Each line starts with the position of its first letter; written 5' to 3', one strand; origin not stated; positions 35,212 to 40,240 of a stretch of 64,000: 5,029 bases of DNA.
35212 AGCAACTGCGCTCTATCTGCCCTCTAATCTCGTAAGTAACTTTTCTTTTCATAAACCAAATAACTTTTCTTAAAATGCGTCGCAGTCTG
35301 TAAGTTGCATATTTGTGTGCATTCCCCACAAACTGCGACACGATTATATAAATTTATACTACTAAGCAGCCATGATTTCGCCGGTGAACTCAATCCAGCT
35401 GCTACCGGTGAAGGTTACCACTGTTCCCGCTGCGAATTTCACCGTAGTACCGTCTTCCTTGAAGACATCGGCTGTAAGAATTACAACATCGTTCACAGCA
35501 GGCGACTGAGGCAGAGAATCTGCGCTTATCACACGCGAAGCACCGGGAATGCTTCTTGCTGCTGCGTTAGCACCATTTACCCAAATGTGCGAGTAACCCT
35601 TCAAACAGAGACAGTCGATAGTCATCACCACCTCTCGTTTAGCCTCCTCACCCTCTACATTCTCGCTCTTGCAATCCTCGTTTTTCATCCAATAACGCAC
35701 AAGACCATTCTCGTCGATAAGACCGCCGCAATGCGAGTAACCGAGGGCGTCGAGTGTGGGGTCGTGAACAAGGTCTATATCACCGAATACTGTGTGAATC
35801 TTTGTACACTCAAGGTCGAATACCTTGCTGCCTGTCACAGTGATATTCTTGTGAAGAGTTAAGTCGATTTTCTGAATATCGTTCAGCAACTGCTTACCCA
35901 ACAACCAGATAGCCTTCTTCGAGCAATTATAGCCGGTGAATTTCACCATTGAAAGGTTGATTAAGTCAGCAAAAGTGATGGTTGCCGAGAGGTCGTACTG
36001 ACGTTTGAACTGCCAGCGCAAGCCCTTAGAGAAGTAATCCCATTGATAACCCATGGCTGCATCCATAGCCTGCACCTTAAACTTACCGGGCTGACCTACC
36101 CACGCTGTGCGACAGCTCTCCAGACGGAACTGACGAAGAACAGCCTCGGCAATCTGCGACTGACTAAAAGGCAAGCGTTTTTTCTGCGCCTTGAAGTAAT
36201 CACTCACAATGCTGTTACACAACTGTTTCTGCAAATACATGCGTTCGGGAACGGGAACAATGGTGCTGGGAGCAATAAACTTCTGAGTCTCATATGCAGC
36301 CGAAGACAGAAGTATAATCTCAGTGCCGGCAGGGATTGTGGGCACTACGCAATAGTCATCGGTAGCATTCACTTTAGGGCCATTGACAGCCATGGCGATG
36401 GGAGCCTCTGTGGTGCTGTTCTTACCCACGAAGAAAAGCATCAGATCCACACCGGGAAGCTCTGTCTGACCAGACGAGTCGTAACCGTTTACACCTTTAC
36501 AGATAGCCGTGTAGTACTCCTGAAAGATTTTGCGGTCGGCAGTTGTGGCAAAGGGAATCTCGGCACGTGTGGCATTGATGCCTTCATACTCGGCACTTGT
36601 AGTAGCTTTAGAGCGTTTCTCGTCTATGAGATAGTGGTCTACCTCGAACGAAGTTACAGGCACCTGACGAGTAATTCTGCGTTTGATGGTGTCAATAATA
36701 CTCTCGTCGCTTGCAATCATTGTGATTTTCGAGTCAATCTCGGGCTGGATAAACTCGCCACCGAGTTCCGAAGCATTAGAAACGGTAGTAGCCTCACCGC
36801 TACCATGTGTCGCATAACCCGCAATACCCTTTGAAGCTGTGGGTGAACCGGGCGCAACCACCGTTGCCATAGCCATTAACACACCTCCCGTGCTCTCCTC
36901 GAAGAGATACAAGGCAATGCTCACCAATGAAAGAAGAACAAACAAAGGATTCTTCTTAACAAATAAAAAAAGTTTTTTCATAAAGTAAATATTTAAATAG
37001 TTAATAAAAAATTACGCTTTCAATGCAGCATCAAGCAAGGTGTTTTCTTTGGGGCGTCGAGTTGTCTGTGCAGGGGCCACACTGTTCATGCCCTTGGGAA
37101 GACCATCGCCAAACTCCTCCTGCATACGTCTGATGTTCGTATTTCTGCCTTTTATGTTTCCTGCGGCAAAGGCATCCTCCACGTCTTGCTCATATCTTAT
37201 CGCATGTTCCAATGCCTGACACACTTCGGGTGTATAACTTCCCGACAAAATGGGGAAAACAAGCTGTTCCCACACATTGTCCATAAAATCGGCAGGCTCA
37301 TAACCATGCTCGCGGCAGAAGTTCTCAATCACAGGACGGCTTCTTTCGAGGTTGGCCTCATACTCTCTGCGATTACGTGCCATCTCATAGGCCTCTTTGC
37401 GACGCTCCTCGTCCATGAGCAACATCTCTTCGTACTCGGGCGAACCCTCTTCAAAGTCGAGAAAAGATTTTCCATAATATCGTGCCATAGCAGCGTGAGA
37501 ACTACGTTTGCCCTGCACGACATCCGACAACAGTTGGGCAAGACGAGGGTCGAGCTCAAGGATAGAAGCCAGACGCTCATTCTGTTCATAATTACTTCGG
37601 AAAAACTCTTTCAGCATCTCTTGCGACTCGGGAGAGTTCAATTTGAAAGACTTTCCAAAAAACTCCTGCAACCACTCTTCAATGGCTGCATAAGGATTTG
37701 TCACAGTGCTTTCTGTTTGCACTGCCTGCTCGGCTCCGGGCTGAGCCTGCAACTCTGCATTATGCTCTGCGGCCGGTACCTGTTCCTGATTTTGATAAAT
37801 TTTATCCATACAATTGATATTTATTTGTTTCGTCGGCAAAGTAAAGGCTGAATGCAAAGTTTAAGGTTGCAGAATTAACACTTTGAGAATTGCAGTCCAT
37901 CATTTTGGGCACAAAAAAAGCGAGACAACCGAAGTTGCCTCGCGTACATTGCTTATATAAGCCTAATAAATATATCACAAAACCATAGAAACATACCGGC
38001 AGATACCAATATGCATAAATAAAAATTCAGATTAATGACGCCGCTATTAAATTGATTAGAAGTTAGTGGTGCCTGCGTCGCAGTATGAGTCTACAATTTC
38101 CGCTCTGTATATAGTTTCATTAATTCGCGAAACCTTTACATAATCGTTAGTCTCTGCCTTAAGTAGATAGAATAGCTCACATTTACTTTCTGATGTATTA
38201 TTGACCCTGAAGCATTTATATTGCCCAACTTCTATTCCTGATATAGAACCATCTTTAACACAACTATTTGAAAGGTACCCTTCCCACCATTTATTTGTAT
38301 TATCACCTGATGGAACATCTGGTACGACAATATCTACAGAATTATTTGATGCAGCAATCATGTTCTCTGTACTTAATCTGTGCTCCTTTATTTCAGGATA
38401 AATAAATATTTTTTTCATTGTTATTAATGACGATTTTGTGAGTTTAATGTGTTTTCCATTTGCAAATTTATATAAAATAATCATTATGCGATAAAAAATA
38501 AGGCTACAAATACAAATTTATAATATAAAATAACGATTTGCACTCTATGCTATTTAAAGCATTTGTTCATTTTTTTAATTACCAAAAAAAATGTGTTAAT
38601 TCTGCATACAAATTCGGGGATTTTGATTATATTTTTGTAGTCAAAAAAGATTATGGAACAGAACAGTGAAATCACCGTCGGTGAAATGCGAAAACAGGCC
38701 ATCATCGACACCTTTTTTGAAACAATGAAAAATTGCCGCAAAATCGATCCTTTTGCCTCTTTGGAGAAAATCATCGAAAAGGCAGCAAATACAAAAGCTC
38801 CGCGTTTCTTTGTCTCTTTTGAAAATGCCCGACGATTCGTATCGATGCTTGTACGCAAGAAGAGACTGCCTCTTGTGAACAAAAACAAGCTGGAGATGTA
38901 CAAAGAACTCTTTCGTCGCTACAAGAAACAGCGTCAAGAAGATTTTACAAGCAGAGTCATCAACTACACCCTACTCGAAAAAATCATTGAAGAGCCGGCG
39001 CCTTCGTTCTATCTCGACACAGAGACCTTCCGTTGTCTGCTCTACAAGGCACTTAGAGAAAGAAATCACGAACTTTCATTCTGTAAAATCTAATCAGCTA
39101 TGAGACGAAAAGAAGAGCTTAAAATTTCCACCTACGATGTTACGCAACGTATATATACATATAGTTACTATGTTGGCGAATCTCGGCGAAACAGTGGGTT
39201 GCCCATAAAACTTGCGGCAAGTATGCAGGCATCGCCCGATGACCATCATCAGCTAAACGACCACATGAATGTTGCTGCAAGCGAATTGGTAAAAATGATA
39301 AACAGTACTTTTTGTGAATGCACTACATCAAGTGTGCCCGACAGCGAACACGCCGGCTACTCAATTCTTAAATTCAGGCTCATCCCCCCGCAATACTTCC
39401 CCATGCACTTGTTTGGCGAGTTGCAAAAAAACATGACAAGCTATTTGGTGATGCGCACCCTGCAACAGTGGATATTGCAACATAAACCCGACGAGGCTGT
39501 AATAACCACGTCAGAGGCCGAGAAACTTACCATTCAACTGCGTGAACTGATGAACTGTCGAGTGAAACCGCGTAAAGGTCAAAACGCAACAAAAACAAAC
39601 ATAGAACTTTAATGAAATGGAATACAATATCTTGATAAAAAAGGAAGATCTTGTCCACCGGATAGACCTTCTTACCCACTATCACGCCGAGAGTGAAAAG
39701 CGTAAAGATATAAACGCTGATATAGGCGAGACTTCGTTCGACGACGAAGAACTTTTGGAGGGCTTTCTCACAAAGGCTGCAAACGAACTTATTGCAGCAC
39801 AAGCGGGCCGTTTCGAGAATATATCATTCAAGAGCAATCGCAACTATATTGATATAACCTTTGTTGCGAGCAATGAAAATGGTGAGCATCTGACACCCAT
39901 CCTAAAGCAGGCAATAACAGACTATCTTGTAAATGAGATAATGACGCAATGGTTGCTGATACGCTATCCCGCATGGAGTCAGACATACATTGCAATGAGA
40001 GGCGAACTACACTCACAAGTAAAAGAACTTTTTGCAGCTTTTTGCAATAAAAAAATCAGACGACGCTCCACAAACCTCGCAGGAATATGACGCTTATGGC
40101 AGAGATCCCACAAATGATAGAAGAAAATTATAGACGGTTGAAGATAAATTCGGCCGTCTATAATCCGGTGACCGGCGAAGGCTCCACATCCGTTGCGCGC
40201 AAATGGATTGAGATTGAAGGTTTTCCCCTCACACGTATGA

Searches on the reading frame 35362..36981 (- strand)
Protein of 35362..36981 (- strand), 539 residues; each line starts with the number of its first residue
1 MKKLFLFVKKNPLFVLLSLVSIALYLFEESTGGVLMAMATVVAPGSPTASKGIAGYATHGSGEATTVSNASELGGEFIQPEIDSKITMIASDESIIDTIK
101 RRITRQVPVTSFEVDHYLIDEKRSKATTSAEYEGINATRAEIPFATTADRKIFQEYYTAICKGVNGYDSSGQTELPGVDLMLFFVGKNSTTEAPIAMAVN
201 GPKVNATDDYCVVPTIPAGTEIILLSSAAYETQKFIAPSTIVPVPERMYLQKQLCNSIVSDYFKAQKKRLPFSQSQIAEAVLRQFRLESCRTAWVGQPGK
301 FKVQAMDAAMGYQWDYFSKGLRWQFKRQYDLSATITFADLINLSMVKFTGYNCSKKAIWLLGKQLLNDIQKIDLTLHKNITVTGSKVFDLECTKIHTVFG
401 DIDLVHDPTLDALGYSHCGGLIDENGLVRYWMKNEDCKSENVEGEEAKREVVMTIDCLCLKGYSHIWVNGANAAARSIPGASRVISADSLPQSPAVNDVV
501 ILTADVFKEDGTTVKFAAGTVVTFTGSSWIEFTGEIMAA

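Call 14: search_protein_families(library=pfam, proteins=[window:35362-36981:-], max_evalue=0.00001)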
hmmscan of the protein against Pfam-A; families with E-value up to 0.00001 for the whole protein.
window:35362-36981:- (539 aa): 0 families

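Call 50: search_protein_families(library=phrogs, proteins=[window:35362-36981:-], max_evalue=0.001)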
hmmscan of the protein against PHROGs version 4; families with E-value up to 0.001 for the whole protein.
window:35362-36981:- (539 aa): 1 family
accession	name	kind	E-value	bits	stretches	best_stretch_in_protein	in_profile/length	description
phrog_26635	-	unknown function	2.1e-24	87.1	1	9-429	5-427/482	-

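Call 54: find_related_loci(query=window:35362-36981:-, collection=metagenome_contigs, flank=10000)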
Query window:35362-36981:- (539 aa) in metagenome_contigs; peptide patterns used: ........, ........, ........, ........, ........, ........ (x = any residue, [..] = any of these).
138 stretches matched a pattern; 51 encode a relative of the query (tblastn E <= 1e-3); 50 distinct loci.
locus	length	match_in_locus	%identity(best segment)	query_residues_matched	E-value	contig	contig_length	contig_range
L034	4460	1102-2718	94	1-539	0e+0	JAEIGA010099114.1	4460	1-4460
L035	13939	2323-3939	89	1-539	0e+0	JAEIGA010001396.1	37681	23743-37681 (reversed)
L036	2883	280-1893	88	1-539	0e+0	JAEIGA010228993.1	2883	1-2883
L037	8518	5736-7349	80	1-537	0e+0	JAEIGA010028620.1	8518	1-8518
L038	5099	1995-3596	79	1-537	0e+0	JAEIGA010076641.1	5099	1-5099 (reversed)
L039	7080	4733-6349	79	1-538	0e+0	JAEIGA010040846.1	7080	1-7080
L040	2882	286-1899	79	1-537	0e+0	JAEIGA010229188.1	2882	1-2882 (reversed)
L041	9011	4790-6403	79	1-537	0e+0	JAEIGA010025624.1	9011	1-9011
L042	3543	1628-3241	79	1-537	0e+0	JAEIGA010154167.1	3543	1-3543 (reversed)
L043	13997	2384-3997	79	1-537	0e+0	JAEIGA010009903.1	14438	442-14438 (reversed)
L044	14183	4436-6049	79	1-537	0e+0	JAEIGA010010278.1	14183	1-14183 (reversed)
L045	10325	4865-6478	78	1-537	0e+0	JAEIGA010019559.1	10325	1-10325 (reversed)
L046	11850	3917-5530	79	1-537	0e+0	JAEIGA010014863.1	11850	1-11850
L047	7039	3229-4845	78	1-538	0e+0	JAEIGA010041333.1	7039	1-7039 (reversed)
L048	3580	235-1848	79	1-537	0e+0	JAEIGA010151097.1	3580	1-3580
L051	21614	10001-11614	79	1-537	0e+0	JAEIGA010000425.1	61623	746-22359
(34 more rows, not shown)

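Call 57: search_protein_families(library=phrogs, proteins=[L051:1330-2019:-, L051:2127-2681:-, L051:2950-3567:-, L051:3625-4758:-, L051:4821-6134:-, L051:13500-16460:+, L051:17841-18614:+, L051:18740-20062:+, L051:20088-20483:+, L051:13162-13590:+], max_evalue=0.001)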
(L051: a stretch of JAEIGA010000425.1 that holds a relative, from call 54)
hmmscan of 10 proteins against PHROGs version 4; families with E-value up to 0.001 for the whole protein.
L051:1330-2019:- (229 aa): 2 families
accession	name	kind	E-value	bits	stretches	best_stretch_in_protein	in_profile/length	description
phrog_12402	-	unknown function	1.9e-07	32.2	1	185-222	231-268/280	-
phrog_10048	-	unknown function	3.7e-07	30.7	0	159-215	159-220/273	-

L051:2127-2681:- (184 aa): 1 family
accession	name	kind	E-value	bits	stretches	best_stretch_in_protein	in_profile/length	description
phrog_13076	-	DNA, RNA and nucleotide metabolism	2.3e-52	177.7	1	25-158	4-135/154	endonuclease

L051:2950-3567:- (205 aa): 1 family
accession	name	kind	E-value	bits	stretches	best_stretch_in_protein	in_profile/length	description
phrog_12857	-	unknown function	5e-14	53.6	1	11-201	17-213/221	-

L051:3625-4758:- (377 aa): 2 families
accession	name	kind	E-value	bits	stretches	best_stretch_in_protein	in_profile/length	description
phrog_2170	-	moron, auxiliary metabolic gene and host takeover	1.5e-15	58.2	1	141-313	123-296/374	glycosyltransferase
phrog_21308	-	other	3.8e-12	46.1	1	197-350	251-403/735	radical SAM domain-containing protein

L051:4821-6134:- (437 aa): 3 families
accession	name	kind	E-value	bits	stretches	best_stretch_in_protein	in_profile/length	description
phrog_1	-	integration and excision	6e-17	63.1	1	128-420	157-435/611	integrase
phrog_216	-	integration and excision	1.6e-09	38.3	1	217-422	20-226/301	integrase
phrog_7685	-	integration and excision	2.6e-05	24.9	1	355-421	157-224/240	integrase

L051:13500-16460:+ (986 aa): 1 family
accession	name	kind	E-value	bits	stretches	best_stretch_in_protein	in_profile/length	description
phrog_32516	-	unknown function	2.9e-53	182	3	650-974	639-956/968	-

L051:17841-18614:+ (257 aa): 0 families

L051:18740-20062:+ (440 aa): 0 families

L051:20088-20483:+ (131 aa): 0 families

L051:13162-13590:+ (142 aa): 0 families

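Call 80: search_dna_similar(query=window:35362-36981:-, collection=phages, mode=protein, max_rows=15)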
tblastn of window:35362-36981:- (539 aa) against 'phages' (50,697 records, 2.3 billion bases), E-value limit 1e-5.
Records with a match: 3; places in all: 3; records where one place covers at least 80% of the query: 2.
Best place of each record, by identity: <60% 3.
By first word of the organism name: Bacteroides 3.
By host as written in the record: Bacteroides salyersiae BG8 1; Bacteroides koreensis HM3 1; Bacteroides fragilis BL19 1.
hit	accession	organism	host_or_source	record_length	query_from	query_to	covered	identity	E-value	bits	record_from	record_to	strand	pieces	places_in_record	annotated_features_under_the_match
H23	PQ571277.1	Bacteroides phage BS-TP4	Bacteroides salyersiae BG8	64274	1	481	89%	24.1%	1e-16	90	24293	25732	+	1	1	DUF2951 domain-containing protein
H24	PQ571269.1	Bacteroides phage BKO1-TP3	Bacteroides koreensis HM3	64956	1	461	86%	24.5%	7e-17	91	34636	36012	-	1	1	DUF2951 domain-containing protein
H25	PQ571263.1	Bacteroides phage BF1-TP2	Bacteroides fragilis BL19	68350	17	411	73%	23.9%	6e-12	75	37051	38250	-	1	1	DUF5309 family protein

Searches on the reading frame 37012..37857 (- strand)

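Call 14: search_protein_families(library=pfam, proteins=[window:37012-37857:-], max_evalue=0.00001)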
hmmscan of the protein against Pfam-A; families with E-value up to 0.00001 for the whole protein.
window:37012-37857:- (281 aa): 0 families

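Call 50: search_protein_families(library=phrogs, proteins=[window:37012-37857:-], max_evalue=0.001)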
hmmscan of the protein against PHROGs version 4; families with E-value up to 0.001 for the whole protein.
window:37012-37857:- (281 aa): 1 family
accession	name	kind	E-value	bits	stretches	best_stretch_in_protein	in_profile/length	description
phrog_22323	-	unknown function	3.9e-11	44.2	1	91-244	53-207/262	-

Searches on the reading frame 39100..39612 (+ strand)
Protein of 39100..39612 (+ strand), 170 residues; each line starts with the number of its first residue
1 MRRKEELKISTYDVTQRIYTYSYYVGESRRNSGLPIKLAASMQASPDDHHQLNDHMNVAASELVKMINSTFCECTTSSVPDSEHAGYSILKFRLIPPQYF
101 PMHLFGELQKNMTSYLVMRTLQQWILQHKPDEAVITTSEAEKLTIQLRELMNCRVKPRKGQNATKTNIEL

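Call 49: search_protein_families(library=pfam, proteins=[window:39100-39612:+], max_evalue=0.00001)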
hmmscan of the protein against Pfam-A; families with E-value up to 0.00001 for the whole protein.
window:39100-39612:+ (170 aa): 0 families

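Call 50: search_protein_families(library=phrogs, proteins=[window:39100-39612:+], max_evalue=0.001)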
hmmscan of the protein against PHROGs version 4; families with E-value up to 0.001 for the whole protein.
window:39100-39612:+ (170 aa): 1 family
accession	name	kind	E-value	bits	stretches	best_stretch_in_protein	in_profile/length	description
phrog_19255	-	unknown function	4.2e-05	24.2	1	18-159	21-167/173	-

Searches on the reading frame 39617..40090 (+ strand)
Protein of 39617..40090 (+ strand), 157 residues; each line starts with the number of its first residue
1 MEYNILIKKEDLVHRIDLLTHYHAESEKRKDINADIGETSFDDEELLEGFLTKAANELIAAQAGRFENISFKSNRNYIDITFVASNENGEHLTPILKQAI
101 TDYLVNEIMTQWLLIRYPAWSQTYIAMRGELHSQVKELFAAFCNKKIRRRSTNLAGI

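Call 49: search_protein_families(library=pfam, proteins=[window:39617-40090:+], max_evalue=0.00001)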
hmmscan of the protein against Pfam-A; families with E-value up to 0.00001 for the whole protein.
window:39617-40090:+ (157 aa): 0 families

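Call 50: search_protein_families(library=phrogs, proteins=[window:39617-40090:+], max_evalue=0.001)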
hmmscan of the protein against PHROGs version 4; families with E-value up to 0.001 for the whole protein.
window:39617-40090:+ (157 aa): 1 family
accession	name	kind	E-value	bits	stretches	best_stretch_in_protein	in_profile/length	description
phrog_19255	-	unknown function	6.8e-05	23.6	1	90-150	110-169/173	-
